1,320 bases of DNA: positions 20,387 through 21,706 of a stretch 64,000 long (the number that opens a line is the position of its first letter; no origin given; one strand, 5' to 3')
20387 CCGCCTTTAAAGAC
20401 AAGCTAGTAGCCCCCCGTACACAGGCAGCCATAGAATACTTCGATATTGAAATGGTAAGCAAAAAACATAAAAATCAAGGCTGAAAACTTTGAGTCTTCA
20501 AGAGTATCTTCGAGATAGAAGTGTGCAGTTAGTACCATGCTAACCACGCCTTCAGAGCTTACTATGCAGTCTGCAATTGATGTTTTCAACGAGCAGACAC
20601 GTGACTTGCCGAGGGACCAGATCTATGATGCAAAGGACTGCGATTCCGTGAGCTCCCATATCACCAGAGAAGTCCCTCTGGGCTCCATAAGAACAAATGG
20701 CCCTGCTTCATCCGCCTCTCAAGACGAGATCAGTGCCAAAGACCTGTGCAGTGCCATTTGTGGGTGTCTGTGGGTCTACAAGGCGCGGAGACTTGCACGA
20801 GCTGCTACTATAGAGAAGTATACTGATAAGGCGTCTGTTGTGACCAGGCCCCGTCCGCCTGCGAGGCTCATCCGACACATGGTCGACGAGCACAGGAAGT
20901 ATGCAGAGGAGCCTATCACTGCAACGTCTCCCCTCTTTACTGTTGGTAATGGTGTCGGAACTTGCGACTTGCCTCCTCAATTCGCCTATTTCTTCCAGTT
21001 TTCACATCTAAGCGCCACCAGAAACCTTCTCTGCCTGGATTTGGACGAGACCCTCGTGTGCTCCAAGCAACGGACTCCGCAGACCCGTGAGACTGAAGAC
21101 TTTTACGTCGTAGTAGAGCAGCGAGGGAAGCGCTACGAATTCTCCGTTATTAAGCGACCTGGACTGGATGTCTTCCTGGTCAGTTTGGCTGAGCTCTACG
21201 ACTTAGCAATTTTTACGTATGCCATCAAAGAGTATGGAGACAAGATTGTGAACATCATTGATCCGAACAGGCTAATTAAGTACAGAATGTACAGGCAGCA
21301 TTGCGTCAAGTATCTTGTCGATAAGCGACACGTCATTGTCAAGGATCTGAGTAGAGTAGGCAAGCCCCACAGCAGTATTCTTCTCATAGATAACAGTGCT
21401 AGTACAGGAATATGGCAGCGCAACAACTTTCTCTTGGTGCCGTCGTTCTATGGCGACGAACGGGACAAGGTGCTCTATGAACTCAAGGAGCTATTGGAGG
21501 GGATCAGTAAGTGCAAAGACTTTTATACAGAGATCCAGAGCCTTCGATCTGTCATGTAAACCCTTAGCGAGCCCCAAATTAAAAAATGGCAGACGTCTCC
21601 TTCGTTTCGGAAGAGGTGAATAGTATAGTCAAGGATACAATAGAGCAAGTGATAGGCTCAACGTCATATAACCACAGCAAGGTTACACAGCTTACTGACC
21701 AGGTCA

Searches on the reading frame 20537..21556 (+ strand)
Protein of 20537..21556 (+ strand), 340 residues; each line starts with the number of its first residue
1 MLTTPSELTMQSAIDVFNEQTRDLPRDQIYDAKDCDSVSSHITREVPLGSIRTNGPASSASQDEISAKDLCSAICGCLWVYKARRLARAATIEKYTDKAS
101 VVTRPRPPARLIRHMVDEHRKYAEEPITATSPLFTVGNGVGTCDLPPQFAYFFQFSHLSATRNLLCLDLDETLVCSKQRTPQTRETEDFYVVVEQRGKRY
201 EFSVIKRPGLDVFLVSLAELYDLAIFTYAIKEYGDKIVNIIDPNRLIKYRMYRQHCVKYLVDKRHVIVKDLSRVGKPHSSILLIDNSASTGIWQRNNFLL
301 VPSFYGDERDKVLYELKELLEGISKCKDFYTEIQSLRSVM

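Call 78: search_protein_families(library=pfam, proteins=[window:20537-21556:+], max_evalue=0.001)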
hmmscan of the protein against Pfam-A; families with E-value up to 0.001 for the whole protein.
window:20537-21556:+ (340 aa): 1 family
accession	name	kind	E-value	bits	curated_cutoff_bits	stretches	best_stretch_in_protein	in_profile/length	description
PF03031.24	NIF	-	5.5e-44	150.1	21.8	1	164-329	2-159/160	NLI interacting factor-like phosphatase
